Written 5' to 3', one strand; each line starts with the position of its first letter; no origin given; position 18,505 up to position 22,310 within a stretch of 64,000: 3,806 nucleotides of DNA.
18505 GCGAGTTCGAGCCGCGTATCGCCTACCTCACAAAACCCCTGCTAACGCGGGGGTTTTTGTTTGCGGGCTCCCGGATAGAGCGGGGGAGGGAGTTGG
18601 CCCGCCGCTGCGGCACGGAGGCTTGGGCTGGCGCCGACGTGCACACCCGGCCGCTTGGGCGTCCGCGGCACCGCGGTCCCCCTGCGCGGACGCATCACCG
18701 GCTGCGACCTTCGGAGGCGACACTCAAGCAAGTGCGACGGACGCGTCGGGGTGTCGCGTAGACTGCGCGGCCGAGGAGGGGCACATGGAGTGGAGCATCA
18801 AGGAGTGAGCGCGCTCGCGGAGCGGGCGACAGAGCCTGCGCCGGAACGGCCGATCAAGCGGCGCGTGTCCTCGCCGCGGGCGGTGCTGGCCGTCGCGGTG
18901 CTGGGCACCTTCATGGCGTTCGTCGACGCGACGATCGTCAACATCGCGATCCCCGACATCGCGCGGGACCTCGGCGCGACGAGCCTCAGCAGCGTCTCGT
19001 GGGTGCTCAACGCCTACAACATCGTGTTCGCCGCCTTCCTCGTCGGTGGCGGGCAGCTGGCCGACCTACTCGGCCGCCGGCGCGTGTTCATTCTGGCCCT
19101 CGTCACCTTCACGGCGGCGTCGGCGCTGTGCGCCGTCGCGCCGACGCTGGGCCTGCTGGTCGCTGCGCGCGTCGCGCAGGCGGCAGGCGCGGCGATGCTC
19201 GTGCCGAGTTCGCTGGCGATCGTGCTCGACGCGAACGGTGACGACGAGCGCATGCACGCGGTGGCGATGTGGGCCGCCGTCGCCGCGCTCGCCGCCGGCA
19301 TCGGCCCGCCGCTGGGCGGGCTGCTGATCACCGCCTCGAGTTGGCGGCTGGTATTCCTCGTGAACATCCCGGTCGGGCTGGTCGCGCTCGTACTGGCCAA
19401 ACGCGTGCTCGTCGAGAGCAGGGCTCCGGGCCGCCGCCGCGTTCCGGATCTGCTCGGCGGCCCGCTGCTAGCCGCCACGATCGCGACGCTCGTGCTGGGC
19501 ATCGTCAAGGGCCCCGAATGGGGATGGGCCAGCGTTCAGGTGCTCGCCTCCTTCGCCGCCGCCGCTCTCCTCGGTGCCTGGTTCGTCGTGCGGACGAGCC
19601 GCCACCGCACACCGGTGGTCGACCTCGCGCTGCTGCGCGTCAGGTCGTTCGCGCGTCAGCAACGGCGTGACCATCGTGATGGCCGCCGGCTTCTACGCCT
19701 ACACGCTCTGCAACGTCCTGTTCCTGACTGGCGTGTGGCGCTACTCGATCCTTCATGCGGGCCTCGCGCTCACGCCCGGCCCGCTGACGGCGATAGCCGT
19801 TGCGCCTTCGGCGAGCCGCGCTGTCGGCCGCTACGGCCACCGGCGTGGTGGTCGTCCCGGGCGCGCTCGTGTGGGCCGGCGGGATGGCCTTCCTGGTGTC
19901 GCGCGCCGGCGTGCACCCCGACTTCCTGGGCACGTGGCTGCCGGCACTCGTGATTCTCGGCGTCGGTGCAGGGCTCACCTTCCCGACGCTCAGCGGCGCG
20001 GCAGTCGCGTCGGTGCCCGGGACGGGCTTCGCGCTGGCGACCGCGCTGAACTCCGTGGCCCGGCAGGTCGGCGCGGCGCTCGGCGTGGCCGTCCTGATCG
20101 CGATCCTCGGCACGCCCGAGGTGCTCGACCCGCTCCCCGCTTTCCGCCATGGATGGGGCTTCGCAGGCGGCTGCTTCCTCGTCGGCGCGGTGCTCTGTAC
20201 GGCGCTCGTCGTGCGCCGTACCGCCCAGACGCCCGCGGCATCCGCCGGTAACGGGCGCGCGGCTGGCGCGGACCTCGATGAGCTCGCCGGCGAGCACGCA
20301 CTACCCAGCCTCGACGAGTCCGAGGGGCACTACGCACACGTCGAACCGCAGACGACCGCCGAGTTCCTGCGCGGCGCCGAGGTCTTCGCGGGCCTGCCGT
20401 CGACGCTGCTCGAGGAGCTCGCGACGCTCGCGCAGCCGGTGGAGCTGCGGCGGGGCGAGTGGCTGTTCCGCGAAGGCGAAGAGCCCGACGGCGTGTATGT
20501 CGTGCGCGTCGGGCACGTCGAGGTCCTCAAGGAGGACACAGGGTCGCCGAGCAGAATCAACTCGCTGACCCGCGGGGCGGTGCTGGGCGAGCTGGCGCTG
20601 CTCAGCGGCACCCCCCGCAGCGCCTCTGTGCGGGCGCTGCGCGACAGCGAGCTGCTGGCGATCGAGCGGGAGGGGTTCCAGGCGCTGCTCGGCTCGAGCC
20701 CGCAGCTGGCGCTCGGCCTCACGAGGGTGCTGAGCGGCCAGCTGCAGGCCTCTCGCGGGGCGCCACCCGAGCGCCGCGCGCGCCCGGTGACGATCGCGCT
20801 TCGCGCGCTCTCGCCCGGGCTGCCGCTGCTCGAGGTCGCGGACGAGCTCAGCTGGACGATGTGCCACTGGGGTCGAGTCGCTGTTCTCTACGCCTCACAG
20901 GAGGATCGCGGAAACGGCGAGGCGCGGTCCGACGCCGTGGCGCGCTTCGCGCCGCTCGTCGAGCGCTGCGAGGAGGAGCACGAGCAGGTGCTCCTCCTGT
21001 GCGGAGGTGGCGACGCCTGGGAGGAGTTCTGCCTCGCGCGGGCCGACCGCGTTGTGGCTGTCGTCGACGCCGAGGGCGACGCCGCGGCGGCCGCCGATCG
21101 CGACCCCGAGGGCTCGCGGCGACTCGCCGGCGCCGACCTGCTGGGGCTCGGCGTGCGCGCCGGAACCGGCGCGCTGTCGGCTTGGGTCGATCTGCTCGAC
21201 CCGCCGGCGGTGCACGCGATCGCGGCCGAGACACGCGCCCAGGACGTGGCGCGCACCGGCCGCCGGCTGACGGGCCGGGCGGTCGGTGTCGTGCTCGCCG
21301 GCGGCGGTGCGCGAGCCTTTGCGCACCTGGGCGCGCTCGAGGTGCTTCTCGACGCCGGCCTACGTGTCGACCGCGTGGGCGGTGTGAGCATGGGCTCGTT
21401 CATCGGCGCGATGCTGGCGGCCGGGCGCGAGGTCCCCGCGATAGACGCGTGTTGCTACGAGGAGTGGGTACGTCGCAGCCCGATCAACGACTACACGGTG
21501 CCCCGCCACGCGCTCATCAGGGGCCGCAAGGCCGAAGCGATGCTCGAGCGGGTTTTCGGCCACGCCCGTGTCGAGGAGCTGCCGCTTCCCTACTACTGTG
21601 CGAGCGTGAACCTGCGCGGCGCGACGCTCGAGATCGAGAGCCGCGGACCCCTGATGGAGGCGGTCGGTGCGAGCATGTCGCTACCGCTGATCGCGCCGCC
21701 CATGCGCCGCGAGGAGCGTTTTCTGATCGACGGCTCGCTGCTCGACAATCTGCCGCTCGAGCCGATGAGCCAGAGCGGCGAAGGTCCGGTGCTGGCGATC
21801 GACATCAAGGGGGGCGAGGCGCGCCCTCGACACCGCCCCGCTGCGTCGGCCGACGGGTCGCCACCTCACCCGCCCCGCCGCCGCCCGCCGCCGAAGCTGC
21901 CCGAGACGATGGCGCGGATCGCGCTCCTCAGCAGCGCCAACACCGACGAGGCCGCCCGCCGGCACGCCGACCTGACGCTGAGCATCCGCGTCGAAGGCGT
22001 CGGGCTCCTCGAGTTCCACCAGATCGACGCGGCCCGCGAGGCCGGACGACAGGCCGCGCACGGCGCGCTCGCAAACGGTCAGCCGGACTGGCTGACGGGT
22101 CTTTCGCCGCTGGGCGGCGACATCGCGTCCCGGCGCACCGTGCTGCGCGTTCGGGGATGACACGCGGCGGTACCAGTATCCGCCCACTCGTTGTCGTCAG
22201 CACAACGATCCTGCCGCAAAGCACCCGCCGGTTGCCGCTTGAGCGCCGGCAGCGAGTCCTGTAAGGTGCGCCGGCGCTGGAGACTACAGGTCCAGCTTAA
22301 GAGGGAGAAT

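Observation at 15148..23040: tRNA-Val-anchored tandem array of single-gene cassettes separated by tRNA 3'-end copies, with no integrase in the array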

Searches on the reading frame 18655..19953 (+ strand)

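Call 14: search_protein_families(library=pfam, proteins=[window:18655-19953:+], max_evalue=0.01)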
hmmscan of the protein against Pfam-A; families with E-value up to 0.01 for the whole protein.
window:18655-19953:+ (432 aa): 4 families
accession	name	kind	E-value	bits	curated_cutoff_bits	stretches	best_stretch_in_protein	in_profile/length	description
PF07690.21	MFS_1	-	1.8e-35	122.9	33.4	1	82-312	2-227/347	Major Facilitator Superfamily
PF06609.19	TRI12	-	6.2e-05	22.1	23.2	1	68-247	39-212/599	Fungal trichothecene efflux pump (TRI12)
PF05977.19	MFS_3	-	0.00049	19.1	27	1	113-258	46-199/524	Transmembrane secretion effector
PF00083.30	Sugar_tr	-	0.0014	18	22.3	1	110-179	44-116/452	Sugar (and other) transporter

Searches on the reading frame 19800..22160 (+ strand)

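Call 14: search_protein_families(library=pfam, proteins=[window:19800-22160:+], max_evalue=0.01)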
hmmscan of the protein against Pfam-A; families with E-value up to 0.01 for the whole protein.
window:19800-22160:+ (786 aa): 3 families
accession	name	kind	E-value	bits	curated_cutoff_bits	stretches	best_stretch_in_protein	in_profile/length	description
PF01734.28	Patatin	-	7.9e-28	98.4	27.7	1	497-655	1-189/191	Patatin-like phospholipase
PF00027.35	cNMP_binding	-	6.7e-22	77.7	27.5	1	214-298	2-87/89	Cyclic nucleotide-binding domain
PF07690.21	MFS_1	-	5e-05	22.8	33.4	1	17-150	64-185/347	Major Facilitator Superfamily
